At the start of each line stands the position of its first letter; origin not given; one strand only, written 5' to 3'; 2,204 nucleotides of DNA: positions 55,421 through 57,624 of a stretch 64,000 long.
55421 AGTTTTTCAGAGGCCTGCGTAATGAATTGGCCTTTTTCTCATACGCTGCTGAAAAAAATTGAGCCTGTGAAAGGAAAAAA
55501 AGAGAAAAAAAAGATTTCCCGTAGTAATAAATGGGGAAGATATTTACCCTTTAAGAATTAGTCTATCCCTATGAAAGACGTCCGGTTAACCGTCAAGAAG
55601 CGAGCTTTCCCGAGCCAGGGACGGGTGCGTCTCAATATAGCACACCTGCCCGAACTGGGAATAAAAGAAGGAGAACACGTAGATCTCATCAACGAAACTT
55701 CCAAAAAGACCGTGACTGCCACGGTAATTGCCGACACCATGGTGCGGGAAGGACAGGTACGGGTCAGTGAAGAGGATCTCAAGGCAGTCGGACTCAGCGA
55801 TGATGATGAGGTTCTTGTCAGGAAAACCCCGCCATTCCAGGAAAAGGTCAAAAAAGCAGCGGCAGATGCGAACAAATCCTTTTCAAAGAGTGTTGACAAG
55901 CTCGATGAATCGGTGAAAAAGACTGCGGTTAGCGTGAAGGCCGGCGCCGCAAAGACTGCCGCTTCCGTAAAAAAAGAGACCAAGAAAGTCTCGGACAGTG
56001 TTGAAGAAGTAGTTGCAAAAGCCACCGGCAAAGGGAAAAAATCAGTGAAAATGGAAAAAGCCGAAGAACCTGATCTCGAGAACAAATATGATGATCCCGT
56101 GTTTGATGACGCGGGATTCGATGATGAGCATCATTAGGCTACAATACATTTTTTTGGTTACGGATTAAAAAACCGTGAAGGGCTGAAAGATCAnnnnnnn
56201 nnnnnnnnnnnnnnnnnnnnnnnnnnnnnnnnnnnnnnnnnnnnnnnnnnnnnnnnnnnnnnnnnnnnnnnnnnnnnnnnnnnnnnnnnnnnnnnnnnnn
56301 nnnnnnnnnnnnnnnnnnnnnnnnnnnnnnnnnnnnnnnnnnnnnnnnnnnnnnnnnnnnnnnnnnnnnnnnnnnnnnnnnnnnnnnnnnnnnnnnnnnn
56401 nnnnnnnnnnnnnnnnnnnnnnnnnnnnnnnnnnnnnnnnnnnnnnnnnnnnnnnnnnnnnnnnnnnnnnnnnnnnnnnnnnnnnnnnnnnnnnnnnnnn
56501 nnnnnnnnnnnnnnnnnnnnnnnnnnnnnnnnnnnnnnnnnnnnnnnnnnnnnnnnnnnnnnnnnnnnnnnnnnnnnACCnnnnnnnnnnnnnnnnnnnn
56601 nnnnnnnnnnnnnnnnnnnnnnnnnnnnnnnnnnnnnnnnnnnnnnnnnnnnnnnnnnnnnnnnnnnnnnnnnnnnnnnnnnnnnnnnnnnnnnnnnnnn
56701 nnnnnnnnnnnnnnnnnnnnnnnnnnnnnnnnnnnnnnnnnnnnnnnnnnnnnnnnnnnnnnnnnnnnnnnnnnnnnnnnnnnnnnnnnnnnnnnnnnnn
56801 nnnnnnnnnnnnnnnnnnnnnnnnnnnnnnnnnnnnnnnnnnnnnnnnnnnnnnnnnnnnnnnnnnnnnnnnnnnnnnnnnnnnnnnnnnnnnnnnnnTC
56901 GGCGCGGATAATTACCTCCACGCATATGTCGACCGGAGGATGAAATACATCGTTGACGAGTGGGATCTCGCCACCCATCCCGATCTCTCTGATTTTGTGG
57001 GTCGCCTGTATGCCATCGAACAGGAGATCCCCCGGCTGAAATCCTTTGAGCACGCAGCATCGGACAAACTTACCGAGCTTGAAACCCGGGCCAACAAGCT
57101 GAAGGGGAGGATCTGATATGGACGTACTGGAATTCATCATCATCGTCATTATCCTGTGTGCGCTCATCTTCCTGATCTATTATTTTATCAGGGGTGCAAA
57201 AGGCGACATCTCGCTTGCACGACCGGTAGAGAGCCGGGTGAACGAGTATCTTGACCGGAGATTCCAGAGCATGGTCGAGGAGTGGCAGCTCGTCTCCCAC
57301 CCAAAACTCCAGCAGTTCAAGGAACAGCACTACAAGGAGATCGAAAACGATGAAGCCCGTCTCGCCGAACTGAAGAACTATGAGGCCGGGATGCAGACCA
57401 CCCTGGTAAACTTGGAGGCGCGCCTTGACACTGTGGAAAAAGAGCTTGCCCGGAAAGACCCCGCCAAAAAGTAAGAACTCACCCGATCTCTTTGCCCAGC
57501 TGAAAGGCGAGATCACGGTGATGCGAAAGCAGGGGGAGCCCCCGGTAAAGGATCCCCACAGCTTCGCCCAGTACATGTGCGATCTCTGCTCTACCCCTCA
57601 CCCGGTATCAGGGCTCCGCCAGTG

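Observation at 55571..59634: Tightly packed operon of uncharacterised genes (Cdc48-N-like protein, four coiled-coil proteins, zinc finger, two membrane proteins)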

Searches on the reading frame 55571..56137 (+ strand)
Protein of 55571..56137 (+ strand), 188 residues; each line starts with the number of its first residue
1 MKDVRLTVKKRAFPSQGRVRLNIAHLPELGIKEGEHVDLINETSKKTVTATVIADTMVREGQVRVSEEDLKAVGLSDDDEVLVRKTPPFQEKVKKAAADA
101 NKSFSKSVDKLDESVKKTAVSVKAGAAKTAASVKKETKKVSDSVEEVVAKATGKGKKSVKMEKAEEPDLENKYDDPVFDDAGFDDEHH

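Call 3: search_protein_families(library=pfam, proteins=[window:55571-56137:+], max_evalue=1)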
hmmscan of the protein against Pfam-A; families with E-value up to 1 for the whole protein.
window:55571-56137:+ (188 aa): 6 families
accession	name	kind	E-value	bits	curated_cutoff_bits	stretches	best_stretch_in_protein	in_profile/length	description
PF02359.24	CDC48_N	-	3.3e-07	30.8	35.1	1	6-86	2-83/85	Cell division protein 48 (CDC48), N-terminal domain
PF01568.27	Molydop_binding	-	2.9e-06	27.7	26.8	2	12-64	25-75/110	Molydopterin dinucleotide binding domain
PF07464.16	ApoLp-III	-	0.0016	19.1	36.3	1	92-147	80-135/146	Apolipophorin-III precursor (apoLp-III)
PF05377.16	FlaC_arch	-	0.021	15.6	27.8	0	99-117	21-39/55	Flagella accessory protein C (FlaC)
PF17846.6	XRN_M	-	0.28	10.5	23.8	1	24-168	24-159/443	Xrn1 helical domain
PF24151.2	ArlX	-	0.55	10.1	28.7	1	80-159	63-145/229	ArlX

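Call 4: search_protein_families(library=ncbifam, proteins=[window:55571-56137:+], max_evalue=1)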
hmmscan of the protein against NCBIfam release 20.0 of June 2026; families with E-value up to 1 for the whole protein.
window:55571-56137:+ (188 aa): 6 families
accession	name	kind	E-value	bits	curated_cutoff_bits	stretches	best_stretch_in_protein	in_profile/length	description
TIGR03327.1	AMP_phos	equivalog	0.0047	15.5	535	1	16-109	13-106/500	AMP phosphorylase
TIGR03623.1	TIGR03623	subfamily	0.028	12.6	299.6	1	63-140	796-867/876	probable DNA repair protein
NF042908.1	FMD_DH_FwdD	exception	0.047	13.8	175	1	19-63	33-76/129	tungsten-dependent formylmethanofuran dehydrogenase subunit FwdD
TIGR03465.1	HpnD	equivalog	0.068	12.2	278.6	1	63-128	165-230/267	presqualene diphosphate synthase HpnD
NF011492.0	PRK14900.1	equivalog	0.11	10.2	1783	1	49-160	898-1008/1044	valine--tRNA ligase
NF010381.0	PRK13808.1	equivalog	0.36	10.2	426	1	64-161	185-282/335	adenylate kinase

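Call 30: search_solved_structures(query=window:55571-56137:+, max_evalue=10, show_alignments=2)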
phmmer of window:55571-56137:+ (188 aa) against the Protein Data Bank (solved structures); distinct sequences matched with E-value up to 10: 5.
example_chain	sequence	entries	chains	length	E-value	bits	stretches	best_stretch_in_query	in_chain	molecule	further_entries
7xgg_A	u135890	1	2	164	0.02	18.1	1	3-113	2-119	BCL-xL and MCL-1 dual inhibitor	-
7xgf_A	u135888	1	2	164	0.052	16.8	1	3-113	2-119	BCL-xL and MCL-1 dual inhibitor 2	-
7xge_A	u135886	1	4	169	0.064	16.5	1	3-113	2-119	BCL-xL and MCL-1 dual binder 2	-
4jcc_A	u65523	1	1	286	0.068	16.4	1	61-159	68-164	Iron-compound ABC transporter, iron-compound-binding protein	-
1eq1_A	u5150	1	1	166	6.9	9.9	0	91-162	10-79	APOLIPOPHORIN-III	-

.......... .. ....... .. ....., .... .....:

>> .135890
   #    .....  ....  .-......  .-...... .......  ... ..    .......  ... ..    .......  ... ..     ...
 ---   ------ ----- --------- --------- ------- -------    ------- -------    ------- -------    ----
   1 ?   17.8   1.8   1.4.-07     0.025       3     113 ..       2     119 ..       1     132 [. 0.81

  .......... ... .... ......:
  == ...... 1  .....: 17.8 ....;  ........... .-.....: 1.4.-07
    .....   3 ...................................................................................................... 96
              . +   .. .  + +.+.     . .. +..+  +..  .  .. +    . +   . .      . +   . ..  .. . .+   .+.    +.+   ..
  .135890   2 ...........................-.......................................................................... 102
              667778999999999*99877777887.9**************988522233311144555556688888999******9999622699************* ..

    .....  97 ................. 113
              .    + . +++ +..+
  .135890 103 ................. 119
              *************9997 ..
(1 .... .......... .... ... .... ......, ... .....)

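Call 57: search_solved_structures(query=A6, max_evalue=10, show_alignments=3)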
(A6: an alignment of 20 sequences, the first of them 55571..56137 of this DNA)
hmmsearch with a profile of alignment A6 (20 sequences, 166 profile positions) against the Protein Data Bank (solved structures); distinct sequences matched with E-value up to 10: 38.
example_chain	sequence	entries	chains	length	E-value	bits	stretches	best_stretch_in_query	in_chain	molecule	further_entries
7dvh_A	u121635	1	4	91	1.7e-05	28.1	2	16-85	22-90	reDPBB_sym4 protein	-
3s84_A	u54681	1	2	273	2.4e-05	27.7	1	95-158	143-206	Apolipoprotein A-IV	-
9hx4_F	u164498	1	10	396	4.4e-05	26.8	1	97-158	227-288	Apolipoprotein A-IV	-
4tql_A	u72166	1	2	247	0.00017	24.9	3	89-164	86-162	Three helix bundle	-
7du7_A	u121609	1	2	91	0.00027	24.2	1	15-85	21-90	mkDPBB_sym1 protein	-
7dvf_A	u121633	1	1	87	0.00059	23.1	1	15-84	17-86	reDPBB_sym2 protein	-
7dvc_A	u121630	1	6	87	0.0013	22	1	15-84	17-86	reDPBB_sym1 protein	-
7di1_A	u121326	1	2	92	0.0017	21.6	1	58-99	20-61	mkDPBB_sym_86 protein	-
4uos_A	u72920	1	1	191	0.0043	20.3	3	86-164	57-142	DESIGNED HELICAL BUNDLE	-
2x43_S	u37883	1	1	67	0.0066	19.7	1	90-136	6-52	SHERP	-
7du6_A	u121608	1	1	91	0.0076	19.5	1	58-99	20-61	mkDPBB_sym2 protein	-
1eq1_A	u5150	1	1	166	0.022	18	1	75-160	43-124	APOLIPOPHORIN-III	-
5e7p_A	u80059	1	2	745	0.023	17.9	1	15-84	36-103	Cell division control protein Cdc48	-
5t5i_D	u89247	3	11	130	0.12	15.6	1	19-61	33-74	Tungsten formylmethanofuran dehydrogenase subunit fwdD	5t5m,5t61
7p82_A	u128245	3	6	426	0.13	15.5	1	62-120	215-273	S-adenosylmethionine synthase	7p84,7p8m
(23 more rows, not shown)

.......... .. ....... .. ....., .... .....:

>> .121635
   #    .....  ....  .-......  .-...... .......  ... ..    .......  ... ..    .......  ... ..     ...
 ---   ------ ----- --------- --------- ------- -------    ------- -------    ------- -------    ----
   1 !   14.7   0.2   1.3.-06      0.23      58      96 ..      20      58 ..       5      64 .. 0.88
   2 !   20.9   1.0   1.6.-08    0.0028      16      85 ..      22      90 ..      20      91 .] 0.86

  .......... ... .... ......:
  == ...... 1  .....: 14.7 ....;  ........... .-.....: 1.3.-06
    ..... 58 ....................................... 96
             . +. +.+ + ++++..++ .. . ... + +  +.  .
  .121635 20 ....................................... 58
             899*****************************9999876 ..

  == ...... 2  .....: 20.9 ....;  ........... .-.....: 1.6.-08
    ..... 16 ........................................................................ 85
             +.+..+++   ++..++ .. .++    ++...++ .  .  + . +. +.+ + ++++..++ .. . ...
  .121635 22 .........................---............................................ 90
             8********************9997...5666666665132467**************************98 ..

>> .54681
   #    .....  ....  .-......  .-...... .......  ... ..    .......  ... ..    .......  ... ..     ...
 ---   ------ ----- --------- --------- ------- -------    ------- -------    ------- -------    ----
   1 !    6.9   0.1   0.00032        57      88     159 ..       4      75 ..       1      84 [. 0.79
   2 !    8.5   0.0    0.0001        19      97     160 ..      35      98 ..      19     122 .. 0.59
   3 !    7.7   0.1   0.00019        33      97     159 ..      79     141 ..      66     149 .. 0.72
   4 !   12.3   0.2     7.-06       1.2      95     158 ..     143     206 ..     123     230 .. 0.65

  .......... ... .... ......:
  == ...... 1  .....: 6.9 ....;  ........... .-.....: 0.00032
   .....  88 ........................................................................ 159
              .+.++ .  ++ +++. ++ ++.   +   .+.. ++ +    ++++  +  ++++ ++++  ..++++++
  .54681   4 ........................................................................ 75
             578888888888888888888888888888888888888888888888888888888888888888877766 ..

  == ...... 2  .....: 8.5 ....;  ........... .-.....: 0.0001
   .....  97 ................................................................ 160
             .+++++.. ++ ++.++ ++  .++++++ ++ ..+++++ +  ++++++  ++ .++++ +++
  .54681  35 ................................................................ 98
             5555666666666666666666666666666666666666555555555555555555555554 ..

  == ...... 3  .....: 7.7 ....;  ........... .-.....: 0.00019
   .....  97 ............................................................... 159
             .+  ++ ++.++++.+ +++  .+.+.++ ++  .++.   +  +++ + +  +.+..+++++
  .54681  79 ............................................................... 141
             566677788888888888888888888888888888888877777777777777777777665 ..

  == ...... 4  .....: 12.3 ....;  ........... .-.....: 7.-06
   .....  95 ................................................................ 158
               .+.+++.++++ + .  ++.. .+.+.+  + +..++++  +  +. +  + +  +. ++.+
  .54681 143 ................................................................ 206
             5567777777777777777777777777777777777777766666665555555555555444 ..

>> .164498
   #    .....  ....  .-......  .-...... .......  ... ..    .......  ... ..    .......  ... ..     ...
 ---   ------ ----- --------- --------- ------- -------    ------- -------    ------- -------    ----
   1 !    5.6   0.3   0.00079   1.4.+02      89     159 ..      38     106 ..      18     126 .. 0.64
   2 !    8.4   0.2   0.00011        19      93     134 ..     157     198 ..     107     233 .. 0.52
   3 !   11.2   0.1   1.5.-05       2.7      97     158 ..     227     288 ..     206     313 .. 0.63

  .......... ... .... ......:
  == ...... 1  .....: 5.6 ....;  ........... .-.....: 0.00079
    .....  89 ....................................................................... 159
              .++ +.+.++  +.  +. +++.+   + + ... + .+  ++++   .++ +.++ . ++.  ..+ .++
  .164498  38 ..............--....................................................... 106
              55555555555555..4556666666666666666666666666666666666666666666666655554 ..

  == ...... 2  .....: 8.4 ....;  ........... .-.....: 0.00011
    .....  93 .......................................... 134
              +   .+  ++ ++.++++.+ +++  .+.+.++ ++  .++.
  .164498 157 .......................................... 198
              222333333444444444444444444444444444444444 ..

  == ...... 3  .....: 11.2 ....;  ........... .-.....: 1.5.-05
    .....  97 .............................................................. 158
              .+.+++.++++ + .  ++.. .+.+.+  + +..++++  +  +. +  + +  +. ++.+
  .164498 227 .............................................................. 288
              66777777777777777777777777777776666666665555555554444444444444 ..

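Call 85: search_protein_families(library=padloc, proteins=[window:55571-56137:+], max_evalue=0.01)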
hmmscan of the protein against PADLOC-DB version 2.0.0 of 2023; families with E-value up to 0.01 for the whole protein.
window:55571-56137:+ (188 aa): 0 families

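Call 86: search_protein_families(library=phrogs, proteins=[window:55571-56137:+], max_evalue=0.01)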
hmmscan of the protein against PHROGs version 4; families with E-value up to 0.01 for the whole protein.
window:55571-56137:+ (188 aa): 1 family
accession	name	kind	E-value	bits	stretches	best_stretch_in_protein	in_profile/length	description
phrog_27190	-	tail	0.003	16.6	1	90-153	31-94/1015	tail length tape measure protein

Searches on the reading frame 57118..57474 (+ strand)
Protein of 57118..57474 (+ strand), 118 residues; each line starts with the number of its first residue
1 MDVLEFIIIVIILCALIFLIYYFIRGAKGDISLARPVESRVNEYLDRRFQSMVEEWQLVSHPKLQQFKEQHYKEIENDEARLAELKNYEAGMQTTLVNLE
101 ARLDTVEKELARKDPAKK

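Call 3: search_protein_families(library=pfam, proteins=[window:57118-57474:+], max_evalue=1)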
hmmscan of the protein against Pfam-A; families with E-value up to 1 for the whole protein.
window:57118-57474:+ (118 aa): 6 families
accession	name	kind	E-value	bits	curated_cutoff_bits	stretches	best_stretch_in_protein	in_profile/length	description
PF24580.1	DUF7607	-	7.7e-05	23.2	27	1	39-113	2-72/110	Domain of unknown function (DUF7607)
PF13314.11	DUF4083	-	0.097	13.1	25.4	1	4-25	6-27/57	Domain of unknown function (DUF4083)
PF17111.11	PigL_N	-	0.11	12.3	27.2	1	76-112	139-175/209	Pigment biosynthesis cluster protein PigL N-terminal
PF11460.13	DUF3007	-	0.13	13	25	1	10-55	41-86/96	Protein of unknown function (DUF3007)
PF12669.12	FeoB_associated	-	0.2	12.4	27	1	6-28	3-25/44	FeoB-associated Cys-rich membrane protein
PF25258.1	DUF7859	-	0.45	10.9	27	1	6-25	15-34/49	Family of unknown function (DUF7859)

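Call 4: search_protein_families(library=ncbifam, proteins=[window:57118-57474:+], max_evalue=1)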
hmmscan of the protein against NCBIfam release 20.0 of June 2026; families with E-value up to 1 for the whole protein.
window:57118-57474:+ (118 aa): 5 families
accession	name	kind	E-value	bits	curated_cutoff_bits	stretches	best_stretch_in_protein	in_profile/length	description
NF038218.1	IcmG_DotF_IVB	equivalog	0.041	13.5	200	1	7-110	51-154/266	type IVB secretion system protein IcmG/DotF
TIGR04211.1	SH3_and_anchor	equivalog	0.057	13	65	1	65-114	110-159/198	TIGR04211 family SH3 domain-containing protein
NF041554.1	SA1362_fam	subfamily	0.077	13.1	42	1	3-26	27-50/70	SA1362 family protein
NF011341.0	PRK14758.1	equivalog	0.34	10.9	66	1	5-18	8-21/27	hypothetical protein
TIGR02976.1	phageshock_pspB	equivalog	0.39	11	51.7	0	92-116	47-71/75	envelope stress response membrane protein PspB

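Call 20: find_encoding_contigs(protein=window:57118-57474:+, flank=10000, max_places=4)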
Protein window:57118-57474:+ (118 aa): 11 contigs read that carry it; 4 places shown.
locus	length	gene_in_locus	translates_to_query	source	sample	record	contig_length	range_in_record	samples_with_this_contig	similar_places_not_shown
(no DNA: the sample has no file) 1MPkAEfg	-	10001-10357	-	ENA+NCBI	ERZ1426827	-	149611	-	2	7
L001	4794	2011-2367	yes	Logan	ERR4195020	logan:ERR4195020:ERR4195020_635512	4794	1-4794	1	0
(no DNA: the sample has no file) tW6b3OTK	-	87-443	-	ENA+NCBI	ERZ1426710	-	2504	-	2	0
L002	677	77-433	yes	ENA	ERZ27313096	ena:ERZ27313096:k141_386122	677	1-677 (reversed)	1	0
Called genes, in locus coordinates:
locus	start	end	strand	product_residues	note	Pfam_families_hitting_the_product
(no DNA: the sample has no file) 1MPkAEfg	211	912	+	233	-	PF08308:PEGA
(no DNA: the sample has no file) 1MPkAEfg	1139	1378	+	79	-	-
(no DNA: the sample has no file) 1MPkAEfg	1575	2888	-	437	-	PF00860:Xan_ur_permease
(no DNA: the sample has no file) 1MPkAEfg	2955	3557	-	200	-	-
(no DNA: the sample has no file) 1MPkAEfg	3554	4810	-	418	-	PF01336:tRNA_anti-codon (faint), PF21473:OB_Ssb-like (faint)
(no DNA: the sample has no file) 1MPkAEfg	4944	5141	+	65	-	PF08984:DUF1858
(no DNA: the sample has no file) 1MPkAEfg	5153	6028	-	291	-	PF01955:CbiZ, PF04071:zf-like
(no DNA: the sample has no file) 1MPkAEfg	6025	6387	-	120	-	PF13597:NRDD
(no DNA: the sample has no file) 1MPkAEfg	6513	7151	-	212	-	PF00215:OMPdecase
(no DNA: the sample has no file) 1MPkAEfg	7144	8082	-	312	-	PF01916:DS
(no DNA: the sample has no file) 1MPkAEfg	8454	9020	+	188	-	PF01568:Molydop_binding (faint), PF02359:CDC48_N (weak)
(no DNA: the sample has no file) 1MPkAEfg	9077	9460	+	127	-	-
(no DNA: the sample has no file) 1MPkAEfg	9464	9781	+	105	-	-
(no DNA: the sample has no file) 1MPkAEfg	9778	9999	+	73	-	-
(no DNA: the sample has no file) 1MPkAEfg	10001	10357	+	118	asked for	-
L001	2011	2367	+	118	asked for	-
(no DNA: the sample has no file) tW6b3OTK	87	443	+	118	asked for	-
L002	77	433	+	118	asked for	-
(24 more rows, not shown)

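Call 36: search_protein_families(library=pfam, alignment_id=A4, max_evalue=0.1)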
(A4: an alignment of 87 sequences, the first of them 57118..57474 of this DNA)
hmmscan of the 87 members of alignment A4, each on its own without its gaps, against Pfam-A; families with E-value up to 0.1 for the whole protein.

A. member 1, window:57118-57474:+ (118 aa): 2 families
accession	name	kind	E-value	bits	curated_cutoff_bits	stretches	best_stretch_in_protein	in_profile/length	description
PF24580.1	DUF7607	-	7.7e-05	23.2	27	1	39-113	2-72/110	Domain of unknown function (DUF7607)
PF13314.11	DUF4083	-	0.097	13.1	25.4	0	4-25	6-27/57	Domain of unknown function (DUF4083)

B. families by the number of members that match (of 87 scanned): 212 families (the first 25 are shown)
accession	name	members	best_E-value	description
PF05597.16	Phasin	40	1.8e-06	Poly(hydroxyalcanoate) granule associated protein (phasin)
PF10779.14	XhlA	16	0.00013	Haemolysin XhlA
PF23991.1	DUF7310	16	0.00043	Coiled-coil region of unknown function (DUF7310)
PF10046.14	BLOC1_2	13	0.00095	Biogenesis of lysosome-related organelles complex-1 subunit 2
PF05377.16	FlaC_arch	10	0.0049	Flagella accessory protein C (FlaC)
PF01519.22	DUF16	10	0.0058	Protein of unknown function DUF16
PF16526.10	CLZ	8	0.0001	C-terminal leucine zipper domain of cyclic nucleotide-gated channels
PF06825.17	HSBP1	8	0.00014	Heat shock factor binding protein 1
PF01920.25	Prefoldin_2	8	0.0092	Prefoldin subunit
PF07889.17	DUF1664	7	0.0022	Protein of unknown function (DUF1664)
PF10473.14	CENP-F_leu_zip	6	0.0043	Leucine-rich repeats of kinetochore protein Cenp-F/LEK1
PF05531.17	NPV_P10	6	0.0084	Nucleopolyhedrovirus P10 protein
PF24580.1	DUF7607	5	7.7e-05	Domain of unknown function (DUF7607)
PF04977.20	DivIC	5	0.0067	Septum formation initiator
PF10393.14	Matrilin_ccoil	4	0.0009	Trimeric coiled-coil oligomerisation domain of matrilin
PF04380.18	BMFP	3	0.015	Membrane fusogenic activity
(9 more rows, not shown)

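Call 72: predict_structure(alignment_id=A7)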
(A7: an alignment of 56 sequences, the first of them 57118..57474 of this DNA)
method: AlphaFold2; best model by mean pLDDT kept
length: 118 residues; sequences in the alignment: 56
mean_pLDDT: 70.0   pTM: 0.27
mean pLDDT of the five models: 70.0, 69.3, 66.7, 65.0, 62.1
residues with pLDDT >= 90: 6; 70-90: 53; 50-70: 47; < 50: 12
segments of 3 or more residues with pLDDT < 50: 27-34, 36-38
pLDDT, mean of each block of 10 residues (from residue 1): 85 86 56 48 63 57 60 71 81 86 84 60
secondary structure, 60 per line:
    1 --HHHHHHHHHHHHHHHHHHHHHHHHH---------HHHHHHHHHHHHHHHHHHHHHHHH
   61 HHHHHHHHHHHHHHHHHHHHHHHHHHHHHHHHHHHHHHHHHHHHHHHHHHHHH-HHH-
elements in order: H3-27 H37-113

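Call 85: search_protein_families(library=padloc, proteins=[window:57118-57474:+], max_evalue=0.01)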
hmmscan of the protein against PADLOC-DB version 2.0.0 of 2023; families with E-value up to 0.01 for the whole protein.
window:57118-57474:+ (118 aa): 0 families

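Call 86: search_protein_families(library=phrogs, proteins=[window:57118-57474:+], max_evalue=0.01)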
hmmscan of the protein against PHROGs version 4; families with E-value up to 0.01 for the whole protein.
window:57118-57474:+ (118 aa): 0 families
